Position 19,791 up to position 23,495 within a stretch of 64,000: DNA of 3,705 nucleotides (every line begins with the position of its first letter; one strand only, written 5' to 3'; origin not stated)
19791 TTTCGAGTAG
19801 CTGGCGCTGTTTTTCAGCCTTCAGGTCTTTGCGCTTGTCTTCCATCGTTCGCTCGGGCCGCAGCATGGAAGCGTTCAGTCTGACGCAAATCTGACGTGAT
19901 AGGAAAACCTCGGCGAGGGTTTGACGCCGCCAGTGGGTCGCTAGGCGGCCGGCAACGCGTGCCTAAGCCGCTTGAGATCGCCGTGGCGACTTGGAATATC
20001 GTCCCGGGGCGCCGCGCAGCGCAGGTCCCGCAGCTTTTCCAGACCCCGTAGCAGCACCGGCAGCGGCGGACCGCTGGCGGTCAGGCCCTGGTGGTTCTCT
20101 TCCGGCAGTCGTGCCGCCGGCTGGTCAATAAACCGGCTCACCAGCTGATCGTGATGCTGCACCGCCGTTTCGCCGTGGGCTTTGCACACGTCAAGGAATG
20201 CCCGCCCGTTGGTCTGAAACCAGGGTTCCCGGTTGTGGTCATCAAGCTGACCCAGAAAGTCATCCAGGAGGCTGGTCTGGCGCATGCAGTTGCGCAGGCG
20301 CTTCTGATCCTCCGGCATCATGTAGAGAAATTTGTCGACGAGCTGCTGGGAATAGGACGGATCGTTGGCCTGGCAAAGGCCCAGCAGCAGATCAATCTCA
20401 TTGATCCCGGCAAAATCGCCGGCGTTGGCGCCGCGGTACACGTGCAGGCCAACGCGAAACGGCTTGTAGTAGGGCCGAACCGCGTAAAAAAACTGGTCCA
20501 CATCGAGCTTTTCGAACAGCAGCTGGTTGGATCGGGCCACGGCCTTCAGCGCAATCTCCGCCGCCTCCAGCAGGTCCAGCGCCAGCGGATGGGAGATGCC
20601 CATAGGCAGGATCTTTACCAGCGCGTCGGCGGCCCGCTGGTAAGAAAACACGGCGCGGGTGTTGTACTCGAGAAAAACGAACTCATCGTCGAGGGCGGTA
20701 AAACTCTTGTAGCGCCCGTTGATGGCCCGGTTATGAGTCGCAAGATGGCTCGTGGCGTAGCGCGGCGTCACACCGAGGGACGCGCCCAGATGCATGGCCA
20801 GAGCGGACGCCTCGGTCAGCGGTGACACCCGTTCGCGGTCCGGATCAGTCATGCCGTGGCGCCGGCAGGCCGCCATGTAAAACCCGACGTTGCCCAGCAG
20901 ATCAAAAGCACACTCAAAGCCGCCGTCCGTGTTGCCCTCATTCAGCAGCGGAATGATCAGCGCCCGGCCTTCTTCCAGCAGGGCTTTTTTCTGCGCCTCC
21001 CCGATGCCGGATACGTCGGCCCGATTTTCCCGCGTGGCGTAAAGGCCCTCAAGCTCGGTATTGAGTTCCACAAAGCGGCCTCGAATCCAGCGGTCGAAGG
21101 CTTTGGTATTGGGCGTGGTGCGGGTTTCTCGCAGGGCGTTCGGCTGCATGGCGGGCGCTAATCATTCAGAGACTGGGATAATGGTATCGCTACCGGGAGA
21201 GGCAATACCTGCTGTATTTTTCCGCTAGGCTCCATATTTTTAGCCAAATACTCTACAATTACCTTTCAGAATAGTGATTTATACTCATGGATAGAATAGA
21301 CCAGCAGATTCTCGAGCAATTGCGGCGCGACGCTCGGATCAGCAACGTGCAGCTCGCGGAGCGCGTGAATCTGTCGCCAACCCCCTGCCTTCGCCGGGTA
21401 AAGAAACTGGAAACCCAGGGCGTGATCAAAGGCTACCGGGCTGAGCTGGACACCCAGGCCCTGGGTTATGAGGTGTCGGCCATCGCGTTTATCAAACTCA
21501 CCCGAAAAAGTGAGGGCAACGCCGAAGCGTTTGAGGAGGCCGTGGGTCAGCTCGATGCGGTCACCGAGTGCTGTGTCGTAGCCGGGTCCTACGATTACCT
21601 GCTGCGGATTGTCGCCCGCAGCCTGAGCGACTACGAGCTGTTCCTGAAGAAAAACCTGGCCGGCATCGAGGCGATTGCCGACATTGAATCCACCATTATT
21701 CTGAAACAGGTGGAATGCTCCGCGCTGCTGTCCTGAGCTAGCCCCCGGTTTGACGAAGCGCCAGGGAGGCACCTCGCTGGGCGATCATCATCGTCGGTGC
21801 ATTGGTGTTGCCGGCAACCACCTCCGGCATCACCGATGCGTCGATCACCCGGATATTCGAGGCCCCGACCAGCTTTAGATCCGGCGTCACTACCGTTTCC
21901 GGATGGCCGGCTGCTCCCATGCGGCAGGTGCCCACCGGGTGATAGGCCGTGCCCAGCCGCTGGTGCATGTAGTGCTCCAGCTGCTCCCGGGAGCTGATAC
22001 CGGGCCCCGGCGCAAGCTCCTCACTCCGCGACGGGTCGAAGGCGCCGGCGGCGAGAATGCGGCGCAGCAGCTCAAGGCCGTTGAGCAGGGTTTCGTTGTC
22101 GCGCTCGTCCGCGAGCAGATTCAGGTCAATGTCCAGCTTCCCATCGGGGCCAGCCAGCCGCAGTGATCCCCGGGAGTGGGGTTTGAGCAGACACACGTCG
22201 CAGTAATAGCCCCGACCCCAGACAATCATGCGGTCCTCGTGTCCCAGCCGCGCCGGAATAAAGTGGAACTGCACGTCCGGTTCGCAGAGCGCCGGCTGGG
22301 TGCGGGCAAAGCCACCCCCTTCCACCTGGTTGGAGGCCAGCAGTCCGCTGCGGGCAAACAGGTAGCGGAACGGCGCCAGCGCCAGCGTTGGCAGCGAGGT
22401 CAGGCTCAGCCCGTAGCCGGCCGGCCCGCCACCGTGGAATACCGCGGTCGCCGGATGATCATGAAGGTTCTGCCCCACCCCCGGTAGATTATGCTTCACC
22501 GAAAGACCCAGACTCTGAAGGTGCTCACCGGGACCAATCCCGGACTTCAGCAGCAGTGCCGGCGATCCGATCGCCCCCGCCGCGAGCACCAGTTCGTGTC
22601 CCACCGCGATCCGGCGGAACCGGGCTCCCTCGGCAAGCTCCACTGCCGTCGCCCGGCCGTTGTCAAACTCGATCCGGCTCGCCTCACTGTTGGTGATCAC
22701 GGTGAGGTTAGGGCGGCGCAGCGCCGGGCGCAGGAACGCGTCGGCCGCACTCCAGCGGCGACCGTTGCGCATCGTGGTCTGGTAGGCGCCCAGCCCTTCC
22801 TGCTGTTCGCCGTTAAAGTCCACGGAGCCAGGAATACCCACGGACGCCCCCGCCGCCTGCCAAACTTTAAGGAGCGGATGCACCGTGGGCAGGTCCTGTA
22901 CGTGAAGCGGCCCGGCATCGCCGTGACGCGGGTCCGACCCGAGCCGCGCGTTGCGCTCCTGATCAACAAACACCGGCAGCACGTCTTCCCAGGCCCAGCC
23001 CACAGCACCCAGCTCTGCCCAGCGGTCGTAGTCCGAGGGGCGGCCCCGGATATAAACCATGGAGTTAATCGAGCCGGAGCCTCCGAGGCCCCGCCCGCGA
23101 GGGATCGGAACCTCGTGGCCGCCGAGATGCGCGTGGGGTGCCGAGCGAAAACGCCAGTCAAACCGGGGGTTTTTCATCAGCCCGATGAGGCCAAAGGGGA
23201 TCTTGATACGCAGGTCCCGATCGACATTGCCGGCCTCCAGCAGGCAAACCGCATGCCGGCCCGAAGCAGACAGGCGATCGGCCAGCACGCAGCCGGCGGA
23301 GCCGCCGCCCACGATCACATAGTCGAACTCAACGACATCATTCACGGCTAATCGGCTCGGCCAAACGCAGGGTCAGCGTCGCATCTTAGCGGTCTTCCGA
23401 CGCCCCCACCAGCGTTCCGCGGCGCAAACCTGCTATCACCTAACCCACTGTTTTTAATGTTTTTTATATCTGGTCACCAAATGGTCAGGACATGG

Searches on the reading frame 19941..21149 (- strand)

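Call 13: search_protein_families(library=pfam, proteins=[window:19941-21149:-], max_evalue=0.001)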
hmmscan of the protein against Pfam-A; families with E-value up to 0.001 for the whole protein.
window:19941-21149:- (402 aa): 1 family
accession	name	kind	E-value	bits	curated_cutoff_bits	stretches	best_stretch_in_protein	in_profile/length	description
PF08933.16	PrnB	-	2.8e-177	589.7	27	1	13-399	2-387/387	Monodechloroaminopyrrolnitrin synthase PrnB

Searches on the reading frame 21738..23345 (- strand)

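Call 13: search_protein_families(library=pfam, proteins=[window:21738-23345:-], max_evalue=0.001)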
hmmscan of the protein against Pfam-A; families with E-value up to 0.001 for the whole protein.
window:21738-23345:- (535 aa): 6 families
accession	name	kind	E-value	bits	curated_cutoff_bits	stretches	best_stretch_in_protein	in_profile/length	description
PF00732.25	GMC_oxred_N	-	1.2e-50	172.8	23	1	7-299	1-218/218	GMC oxidoreductase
PF05199.19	GMC_oxred_C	-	3.2e-32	112.4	24.6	1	389-522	1-139/139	GMC oxidoreductase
PF01266.30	DAO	-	5.7e-06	26.5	27.9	0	8-39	1-31/353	FAD dependent oxidoreductase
PF00890.30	FAD_binding_2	-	3.7e-05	23.5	20.4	0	8-41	1-33/414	FAD binding domain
PF05834.18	Lycopene_cycl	-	0.00047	19.8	23.4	1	8-40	1-34/380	Lycopene cyclase protein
PF07992.20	Pyr_redox_2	-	0.00086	19.3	26.1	0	7-39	1-32/291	Pyridine nucleotide-disulphide oxidoreductase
